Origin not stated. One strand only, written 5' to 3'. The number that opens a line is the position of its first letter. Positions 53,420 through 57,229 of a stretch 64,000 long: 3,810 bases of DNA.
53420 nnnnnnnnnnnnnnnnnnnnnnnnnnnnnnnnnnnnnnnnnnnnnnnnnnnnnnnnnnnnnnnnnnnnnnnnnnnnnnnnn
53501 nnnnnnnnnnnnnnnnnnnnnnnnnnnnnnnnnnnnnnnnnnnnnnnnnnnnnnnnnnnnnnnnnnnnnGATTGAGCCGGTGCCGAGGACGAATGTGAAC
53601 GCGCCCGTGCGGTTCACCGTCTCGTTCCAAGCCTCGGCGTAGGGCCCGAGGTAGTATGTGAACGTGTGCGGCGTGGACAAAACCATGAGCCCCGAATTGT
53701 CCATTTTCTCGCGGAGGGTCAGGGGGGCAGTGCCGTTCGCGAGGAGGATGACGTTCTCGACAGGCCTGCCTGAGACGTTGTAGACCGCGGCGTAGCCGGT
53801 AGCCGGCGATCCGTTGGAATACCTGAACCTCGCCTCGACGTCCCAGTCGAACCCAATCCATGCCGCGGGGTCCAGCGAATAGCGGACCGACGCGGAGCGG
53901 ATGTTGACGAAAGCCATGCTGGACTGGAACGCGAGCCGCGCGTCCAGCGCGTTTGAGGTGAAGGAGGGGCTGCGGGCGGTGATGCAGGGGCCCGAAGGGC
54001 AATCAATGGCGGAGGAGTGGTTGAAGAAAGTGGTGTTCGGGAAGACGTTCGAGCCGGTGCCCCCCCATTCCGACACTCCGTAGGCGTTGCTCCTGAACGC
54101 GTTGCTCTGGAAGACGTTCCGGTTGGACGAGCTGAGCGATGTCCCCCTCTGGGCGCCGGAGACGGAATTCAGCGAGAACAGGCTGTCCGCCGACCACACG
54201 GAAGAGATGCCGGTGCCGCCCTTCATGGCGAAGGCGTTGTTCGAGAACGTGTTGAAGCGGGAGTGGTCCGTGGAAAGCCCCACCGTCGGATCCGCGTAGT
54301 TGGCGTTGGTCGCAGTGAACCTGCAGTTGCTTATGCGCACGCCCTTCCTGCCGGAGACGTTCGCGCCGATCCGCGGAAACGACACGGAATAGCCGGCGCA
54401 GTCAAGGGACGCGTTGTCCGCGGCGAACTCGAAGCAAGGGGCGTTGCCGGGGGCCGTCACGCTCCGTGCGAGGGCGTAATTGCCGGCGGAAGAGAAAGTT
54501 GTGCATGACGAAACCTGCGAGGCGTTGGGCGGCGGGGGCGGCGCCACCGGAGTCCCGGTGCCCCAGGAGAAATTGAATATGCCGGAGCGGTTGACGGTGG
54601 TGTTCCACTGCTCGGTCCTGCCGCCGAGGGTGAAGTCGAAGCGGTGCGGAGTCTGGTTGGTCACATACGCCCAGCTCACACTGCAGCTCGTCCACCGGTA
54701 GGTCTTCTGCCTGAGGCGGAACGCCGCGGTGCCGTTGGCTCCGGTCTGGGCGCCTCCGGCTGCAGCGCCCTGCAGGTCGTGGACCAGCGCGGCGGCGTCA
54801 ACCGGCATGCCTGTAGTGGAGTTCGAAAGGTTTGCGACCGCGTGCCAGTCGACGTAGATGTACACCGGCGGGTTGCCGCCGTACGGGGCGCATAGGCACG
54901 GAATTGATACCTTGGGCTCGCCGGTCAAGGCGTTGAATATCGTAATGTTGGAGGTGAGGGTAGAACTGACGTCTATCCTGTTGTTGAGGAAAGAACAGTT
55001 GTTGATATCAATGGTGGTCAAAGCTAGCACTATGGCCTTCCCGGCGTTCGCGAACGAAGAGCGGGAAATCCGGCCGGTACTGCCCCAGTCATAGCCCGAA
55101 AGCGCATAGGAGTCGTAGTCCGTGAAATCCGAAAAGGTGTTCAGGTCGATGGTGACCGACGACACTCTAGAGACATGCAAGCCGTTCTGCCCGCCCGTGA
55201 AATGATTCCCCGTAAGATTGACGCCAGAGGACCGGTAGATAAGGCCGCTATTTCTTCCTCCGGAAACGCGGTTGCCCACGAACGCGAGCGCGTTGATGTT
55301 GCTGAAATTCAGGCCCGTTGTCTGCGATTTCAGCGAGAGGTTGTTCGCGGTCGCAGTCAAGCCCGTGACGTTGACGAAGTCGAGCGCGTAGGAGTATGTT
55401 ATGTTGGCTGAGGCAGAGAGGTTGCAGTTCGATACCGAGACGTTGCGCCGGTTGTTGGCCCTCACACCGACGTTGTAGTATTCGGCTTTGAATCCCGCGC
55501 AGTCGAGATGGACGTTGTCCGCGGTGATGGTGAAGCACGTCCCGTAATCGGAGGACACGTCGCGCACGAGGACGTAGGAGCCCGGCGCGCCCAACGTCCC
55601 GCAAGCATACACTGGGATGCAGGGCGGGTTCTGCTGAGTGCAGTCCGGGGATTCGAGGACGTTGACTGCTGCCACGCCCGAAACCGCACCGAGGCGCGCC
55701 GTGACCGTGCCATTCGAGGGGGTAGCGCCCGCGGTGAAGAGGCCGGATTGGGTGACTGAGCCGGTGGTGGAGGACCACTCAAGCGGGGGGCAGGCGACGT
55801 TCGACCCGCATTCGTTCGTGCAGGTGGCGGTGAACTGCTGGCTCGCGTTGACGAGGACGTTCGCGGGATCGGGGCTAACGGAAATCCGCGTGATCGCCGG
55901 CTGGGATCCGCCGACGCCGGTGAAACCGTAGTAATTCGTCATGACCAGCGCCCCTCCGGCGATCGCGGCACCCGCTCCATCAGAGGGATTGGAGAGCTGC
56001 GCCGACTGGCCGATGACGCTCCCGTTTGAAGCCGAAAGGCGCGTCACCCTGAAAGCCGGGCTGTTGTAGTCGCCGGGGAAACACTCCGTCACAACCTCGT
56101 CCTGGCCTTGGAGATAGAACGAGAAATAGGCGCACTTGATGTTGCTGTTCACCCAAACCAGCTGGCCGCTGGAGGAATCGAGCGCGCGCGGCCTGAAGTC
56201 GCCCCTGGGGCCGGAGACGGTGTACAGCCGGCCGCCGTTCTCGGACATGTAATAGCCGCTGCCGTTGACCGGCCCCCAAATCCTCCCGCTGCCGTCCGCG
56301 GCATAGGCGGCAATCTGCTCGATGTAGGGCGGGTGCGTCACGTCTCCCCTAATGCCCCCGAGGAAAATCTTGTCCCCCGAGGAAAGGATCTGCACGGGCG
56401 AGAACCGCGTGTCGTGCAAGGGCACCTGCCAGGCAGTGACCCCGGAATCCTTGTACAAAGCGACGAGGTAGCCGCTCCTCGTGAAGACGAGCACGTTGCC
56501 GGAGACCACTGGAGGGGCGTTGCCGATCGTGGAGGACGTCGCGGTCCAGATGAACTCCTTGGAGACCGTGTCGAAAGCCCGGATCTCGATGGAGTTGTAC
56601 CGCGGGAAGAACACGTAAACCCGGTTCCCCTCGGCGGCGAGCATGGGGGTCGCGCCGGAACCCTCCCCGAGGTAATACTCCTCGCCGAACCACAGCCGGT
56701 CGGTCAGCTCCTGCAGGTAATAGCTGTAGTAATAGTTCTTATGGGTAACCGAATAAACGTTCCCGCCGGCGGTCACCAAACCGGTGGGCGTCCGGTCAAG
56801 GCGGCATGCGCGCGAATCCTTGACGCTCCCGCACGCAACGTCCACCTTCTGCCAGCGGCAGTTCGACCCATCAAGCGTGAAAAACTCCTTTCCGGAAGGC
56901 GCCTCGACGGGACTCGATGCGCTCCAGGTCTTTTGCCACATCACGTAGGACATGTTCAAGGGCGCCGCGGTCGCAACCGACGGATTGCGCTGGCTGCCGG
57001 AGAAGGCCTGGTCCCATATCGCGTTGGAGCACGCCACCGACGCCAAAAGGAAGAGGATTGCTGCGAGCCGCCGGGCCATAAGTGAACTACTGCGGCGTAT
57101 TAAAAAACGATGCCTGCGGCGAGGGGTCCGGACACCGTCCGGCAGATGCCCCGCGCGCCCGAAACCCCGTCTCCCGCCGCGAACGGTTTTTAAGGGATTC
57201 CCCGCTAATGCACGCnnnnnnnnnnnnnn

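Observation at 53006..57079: Second large surface protein with propeller, Ig-like and beta-helix domains and an unusual C-terminal anchor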

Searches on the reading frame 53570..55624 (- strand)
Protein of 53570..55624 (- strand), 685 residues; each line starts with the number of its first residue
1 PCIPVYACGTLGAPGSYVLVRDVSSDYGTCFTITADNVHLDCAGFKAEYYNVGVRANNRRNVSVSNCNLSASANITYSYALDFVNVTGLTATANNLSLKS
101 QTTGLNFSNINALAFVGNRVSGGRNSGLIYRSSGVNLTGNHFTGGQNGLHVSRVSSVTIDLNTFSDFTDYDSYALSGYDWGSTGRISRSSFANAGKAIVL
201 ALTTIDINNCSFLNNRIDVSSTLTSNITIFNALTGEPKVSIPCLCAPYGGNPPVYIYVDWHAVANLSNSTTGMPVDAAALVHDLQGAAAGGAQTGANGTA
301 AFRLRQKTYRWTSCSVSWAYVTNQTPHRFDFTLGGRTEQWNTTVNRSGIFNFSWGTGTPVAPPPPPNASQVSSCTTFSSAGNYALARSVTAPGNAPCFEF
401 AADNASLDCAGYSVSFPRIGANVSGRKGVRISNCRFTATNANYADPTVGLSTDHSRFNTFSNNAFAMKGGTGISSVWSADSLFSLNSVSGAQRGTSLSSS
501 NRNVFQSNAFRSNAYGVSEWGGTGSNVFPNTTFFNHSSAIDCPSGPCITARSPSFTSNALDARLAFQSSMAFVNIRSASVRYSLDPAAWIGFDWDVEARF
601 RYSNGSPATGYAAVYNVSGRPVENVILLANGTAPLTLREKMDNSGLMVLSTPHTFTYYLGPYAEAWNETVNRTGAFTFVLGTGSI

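Call 14: find_homologous_proteins(query=window:53573-55624:-, max_evalue=0.01)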
Query seq(684 aa): 8000 candidates shared short words with the query, none scored E <= 0.01.

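Call 30: search_protein_representatives(protein=window:53570-55624:-)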
Query: 685 residues. Proteins with E-value up to 0.001 (for the whole library): 108; up to 1e-10: 6; up to 1e-30: 1. The best 108 are listed.
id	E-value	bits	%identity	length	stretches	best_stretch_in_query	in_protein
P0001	0.0e+00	1538.8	100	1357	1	1-685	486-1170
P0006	1.3e-14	69.9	31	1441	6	5-153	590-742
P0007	3.3e-13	65.2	31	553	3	371-501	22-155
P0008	6.0e-13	64.4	33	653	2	184-374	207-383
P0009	1.5e-11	59.8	38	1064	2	3-112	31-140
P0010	9.0e-11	57.2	30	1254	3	8-140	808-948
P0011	1.1e-10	56.9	37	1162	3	6-110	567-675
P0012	1.6e-10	56.3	35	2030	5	1-97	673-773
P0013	2.1e-10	56.0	30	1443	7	354-542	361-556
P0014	2.1e-09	52.7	31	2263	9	5-104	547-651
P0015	2.8e-09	52.3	36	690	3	1-97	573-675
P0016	4.7e-09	51.5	26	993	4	3-175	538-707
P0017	9.7e-09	50.5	34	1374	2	6-109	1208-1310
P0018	1.9e-08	49.5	29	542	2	361-536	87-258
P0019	4.6e-08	48.2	39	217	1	3-126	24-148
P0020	7.3e-08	47.6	29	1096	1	356-555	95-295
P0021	7.7e-08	47.5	39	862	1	5-121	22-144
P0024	2.8e-07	45.6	32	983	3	367-561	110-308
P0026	8.8e-07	44.0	32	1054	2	3-191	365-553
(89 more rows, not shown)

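Call 34: list_cluster_members(proteins=[P0007, P0008, P0006, P0009, P0010, P0011])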
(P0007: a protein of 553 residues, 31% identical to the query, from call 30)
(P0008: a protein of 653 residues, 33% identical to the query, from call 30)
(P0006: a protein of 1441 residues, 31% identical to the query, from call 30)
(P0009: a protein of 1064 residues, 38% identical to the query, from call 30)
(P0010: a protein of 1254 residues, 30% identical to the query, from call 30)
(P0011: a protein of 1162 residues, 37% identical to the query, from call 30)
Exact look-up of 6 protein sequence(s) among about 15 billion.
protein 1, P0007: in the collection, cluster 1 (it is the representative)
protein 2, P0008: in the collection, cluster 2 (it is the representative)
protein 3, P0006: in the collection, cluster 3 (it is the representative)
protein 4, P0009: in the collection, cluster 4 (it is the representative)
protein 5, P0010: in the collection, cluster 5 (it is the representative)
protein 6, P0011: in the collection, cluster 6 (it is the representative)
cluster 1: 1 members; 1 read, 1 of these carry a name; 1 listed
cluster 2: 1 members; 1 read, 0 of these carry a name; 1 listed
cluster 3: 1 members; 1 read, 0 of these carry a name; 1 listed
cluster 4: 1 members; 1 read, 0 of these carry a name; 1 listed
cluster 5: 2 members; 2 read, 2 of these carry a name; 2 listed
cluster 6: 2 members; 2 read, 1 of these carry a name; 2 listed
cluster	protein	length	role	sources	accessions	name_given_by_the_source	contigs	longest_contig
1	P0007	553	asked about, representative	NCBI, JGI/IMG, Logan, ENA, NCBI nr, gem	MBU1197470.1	right-handed parallel beta-helix repeat-containing protein [Candidatus Micrarchaeota ...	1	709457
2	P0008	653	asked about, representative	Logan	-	-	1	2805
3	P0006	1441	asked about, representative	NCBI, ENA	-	-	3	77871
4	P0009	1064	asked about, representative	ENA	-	-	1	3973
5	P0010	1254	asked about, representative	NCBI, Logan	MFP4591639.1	MAG: beta strand repeat-containing protein [Halobacteriales archaeon]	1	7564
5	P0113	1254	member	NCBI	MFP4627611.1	MAG: beta strand repeat-containing protein [Halobacteriales archaeon]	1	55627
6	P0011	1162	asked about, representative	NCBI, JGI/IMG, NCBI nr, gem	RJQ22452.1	hypothetical protein C4580_00150 [Candidatus Woesearchaeota archaeon] | MAG: hypothetical protein C4580_00150 [Candidatus Woesearchaeota archaeon]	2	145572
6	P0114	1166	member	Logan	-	-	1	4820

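Call 41: search_protein_families(library=pfam, proteins=[P0008], max_evalue=0.01)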
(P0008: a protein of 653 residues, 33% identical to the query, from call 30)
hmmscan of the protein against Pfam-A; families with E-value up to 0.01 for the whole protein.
P0008 (653 aa): 2 families
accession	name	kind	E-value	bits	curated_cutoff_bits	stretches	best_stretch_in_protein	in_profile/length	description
PF13229.12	Beta_helix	-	2.1e-09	37.7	25.9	1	80-218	7-138/158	Right handed beta helix region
PF05048.19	NosD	-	2.8e-07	30.6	23.6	1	88-166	92-170/212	Periplasmic copper-binding protein (NosD)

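Call 83: list_cluster_members(proteins=[P0012, P0013, P0014, P0015, P0016, P0017, P0020, P0021, P0024, P0026])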
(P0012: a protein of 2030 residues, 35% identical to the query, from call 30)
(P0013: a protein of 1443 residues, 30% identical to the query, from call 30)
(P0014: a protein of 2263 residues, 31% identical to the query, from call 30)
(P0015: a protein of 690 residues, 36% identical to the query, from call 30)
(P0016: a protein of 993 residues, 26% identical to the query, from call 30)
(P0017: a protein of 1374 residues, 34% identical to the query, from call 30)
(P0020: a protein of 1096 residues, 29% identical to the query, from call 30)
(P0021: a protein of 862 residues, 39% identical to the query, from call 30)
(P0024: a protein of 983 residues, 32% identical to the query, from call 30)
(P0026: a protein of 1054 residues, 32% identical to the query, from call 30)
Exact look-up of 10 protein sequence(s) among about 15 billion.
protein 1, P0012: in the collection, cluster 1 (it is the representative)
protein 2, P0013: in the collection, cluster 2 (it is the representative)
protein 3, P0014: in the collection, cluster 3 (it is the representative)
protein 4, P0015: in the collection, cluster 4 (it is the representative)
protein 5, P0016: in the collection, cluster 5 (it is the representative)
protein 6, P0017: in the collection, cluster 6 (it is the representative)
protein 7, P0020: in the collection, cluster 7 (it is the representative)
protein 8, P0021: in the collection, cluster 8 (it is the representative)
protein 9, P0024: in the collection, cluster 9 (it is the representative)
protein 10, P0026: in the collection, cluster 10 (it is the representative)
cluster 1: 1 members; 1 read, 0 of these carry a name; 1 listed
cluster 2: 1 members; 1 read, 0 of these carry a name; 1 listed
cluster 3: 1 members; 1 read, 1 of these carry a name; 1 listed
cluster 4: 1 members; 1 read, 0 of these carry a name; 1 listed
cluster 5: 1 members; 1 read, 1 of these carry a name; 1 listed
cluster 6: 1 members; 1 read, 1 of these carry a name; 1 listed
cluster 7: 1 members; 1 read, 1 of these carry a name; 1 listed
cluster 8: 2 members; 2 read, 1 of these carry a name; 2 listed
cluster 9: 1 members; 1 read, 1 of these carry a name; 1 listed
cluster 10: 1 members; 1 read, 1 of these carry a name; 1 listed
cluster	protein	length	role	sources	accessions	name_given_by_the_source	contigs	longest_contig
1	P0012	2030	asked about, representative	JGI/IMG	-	-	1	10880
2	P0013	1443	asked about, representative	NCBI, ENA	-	-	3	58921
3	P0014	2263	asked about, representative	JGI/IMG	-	hypothetical protein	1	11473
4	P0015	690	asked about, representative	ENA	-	-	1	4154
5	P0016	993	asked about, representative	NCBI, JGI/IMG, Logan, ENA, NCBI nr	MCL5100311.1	MAG: right-handed parallel beta-helix repeat-containing protein [Candidatus Marsarchaeota ... | parallel beta-helix repeat protein | right-handed parallel beta-helix repeat-containing protein [Candidatus Marsarchaeota ...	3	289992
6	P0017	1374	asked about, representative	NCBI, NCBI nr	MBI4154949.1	right-handed parallel beta-helix repeat-containing protein, partial [Candidatus ... | right-handed parallel beta-helix repeat-containing protein [Candidatus Woesearchaeota ...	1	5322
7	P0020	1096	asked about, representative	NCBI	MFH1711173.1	MAG: NosD domain-containing protein [Nanoarchaeota archaeon]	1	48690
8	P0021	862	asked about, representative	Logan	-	-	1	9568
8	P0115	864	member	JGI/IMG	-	hypothetical protein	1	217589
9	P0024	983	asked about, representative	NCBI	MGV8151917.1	MAG: NosD domain-containing protein [Candidatus Nanoarchaeia archaeon]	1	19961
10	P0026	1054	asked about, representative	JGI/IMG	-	PGF-pre-PGF domain-containing protein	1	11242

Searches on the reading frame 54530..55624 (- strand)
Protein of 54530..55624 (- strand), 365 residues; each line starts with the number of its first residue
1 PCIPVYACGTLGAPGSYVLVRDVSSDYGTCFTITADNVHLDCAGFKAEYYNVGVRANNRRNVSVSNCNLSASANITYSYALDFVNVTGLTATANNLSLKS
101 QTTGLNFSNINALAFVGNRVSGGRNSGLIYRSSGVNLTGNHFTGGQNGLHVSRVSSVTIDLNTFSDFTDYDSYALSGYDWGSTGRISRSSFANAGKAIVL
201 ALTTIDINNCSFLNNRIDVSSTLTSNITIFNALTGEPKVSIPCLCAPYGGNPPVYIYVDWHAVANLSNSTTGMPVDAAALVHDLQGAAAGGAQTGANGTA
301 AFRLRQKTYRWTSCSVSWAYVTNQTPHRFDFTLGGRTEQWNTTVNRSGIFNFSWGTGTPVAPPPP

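Call 21: search_protein_families(library=pfam, proteins=[window:54530-55624:-], max_evalue=5)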
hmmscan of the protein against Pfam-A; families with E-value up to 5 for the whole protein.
window:54530-55624:- (365 aa): 1 family
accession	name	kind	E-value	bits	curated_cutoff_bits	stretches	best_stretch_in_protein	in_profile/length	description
PF05048.19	NosD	-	2e-06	27.8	23.6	1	42-225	14-182/212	Periplasmic copper-binding protein (NosD)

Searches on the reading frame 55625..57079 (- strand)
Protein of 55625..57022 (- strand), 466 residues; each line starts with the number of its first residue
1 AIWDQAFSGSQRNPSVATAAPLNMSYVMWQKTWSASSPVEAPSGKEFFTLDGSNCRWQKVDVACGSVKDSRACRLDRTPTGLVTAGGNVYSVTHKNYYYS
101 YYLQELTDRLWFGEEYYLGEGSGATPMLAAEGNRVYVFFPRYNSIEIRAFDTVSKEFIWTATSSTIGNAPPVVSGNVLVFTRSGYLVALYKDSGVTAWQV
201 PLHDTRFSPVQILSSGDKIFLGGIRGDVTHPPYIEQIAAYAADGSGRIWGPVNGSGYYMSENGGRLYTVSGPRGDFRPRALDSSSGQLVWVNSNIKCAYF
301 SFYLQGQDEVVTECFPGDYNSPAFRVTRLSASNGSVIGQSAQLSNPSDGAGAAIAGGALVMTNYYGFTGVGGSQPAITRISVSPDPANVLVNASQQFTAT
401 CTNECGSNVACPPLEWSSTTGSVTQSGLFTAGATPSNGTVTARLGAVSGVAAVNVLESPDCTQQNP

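Call 21: search_protein_families(library=pfam, proteins=[window:55625-57022:-], max_evalue=5)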
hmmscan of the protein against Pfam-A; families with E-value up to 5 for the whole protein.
window:55625-57022:- (466 aa): 3 families
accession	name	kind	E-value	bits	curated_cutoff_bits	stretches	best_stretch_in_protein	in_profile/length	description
PF13360.13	PQQ_2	-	3.5e-08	33.8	27.6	1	125-227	28-129/233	Outer membrane protein assembly factor BamB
PF13570.13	Beta-prop_ACSF4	-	0.0012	18.8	133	1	135-229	104-198/329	Beta-alanine-activating enzyme, beta-propeller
PF02368.24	Big_2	-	0.0018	18.6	22.8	1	377-453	2-77/79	Bacterial Ig-like domain (group 2)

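Call 63: predict_structure(alignment_id=A3)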
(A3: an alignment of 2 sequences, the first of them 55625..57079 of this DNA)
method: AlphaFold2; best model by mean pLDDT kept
length: 485 residues; sequences in the alignment: 2
mean_pLDDT: 60.2   pTM: 0.53
mean pLDDT of the five models: 60.2, 59.5, 50.0, 47.8, 47.5
residues with pLDDT >= 90: 53; 70-90: 152; 50-70: 99; < 50: 181
segments of 3 or more residues with pLDDT < 50: 14-100, 113-119, 125-143, 224-227, 243-253, 319-321, 323-325, 336-342, 359-394, 482-485
pLDDT, mean of each block of 10 residues (from residue 1): 71 49 27 20 25 24 30 31 31 34 54 45 46 34 59 71 76 78 64 82 84 89 56 79 48 69 86 66 74 70 88 63 51 49 60 68 33 30 29 62 90 92 69 90 93 91 89 80 41
secondary structure, 60 per line:
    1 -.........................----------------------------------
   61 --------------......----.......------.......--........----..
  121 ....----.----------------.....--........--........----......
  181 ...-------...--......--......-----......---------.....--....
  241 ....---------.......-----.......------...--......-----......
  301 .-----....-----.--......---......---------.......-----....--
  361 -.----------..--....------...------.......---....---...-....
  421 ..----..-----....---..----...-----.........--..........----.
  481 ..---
elements in order: H2-26 E75-80 E85-91 E98-104 E107-114 E119-124 E146-150 E153-160 E163-170 E175-183 E191-193 E196-201 E204-209 E215-220 E230-234 E237-244 E254-260 E266-272 E279-281 E284-289 E295-301 E307-310 E319-324 E328-333 E343-349 E355-358 E377-380 E387-389 E396-402 E406-409 E413-415 E417-422 E434-437 E447-449 E455-463 E466-475

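Call 65: fold_search(model_id=the predicted structure, library=pdb)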
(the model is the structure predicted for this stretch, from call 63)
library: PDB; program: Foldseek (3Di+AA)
matches with E <= 10: 1502; with E <= 0.001: 596
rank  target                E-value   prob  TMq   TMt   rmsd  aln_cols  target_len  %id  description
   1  8orr                  6.9e-12  1.00  0.48  0.64   5.6       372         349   14  Outer membrane protein assembly factor BamB from Klebsiella pneumoniae (released 2024-04-24)
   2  3q7m                  6.9e-12  1.00  0.44  0.59  10.0       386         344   16  The crystal structure of BamB from the BAM complex in spacegroup I222 (released 2011-02-09)
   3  3prw                  9.7e-12  1.00  0.34  0.44   9.8       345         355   18  Crystal structure of the lipoprotein BamB (released 2011-01-19)
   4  7tt1_B                1.3e-11  1.00  0.46  0.61   6.0       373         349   16  BamABCDE bound to substrate EspP class 4 (released 2022-03-30)
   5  3q54                  1.4e-11  1.00  0.34  0.44   9.5       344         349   19  Crystal structure of Escherichia coli BamB (released 2012-05-09)
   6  9mge_B                2.0e-11  1.00  0.39  0.51   7.0       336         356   14  beta-barrel assembly machine from Escherichia coli in an early state of substrate assembly (released 2025-12-17)
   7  6lys_B                2.4e-11  1.00  0.48  0.64   5.0       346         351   16  Structure of the BAM complex (released 2021-01-13)
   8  8bwc_B                2.5e-11  1.00  0.43  0.54  13.6       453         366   14  E. coli BAM complex (BamABCDE) wild-type (released 2023-05-24)
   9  8bvq_B                2.8e-11  1.00  0.40  0.52  17.2       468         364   15  E. coli BAM complex (BamABCDE) bound to darobactin B (released 2023-05-24)
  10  9p1u_B                4.5e-11  1.00  0.46  0.62   6.0       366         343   15  beta-barrel assembly machine from Escherichia coli in an late state of LptD assembly (released 2026-03-11)
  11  7tt2_B                6.6e-11  1.00  0.46  0.62   8.5       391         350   14  BamABCDE bound to substrate EspP class 3 (released 2022-03-30)
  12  3q7o                  7.6e-11  1.00  0.46  0.60  16.0       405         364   14  The crystal structure of BamB from the BAM complex in spacegroup P213 (released 2011-02-09)
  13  6l8a_F                9.2e-11  1.00  0.48  0.50   6.4       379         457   14  Tetrathionate hydrolase from Acidithiobacillus ferrooxidans (released 2020-11-11)
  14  9co0_B                9.7e-11  1.00  0.47  0.63   7.3       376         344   16  CryoEM structure of BAM in complex with the PTB2 open-state inhibitor (in SMA nanodisc) (released 2024-12-25)
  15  6l8a_A                1.2e-10  1.00  0.45  0.47   6.9       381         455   14  Tetrathionate hydrolase from Acidithiobacillus ferrooxidans (released 2020-11-11)
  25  1l0q_A                7.3e-10  1.00  0.38  0.46  15.5       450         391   12  Tandem YVTN beta-propeller and PKD domains from an archaeal surface layer protein (released 2002-11-06)
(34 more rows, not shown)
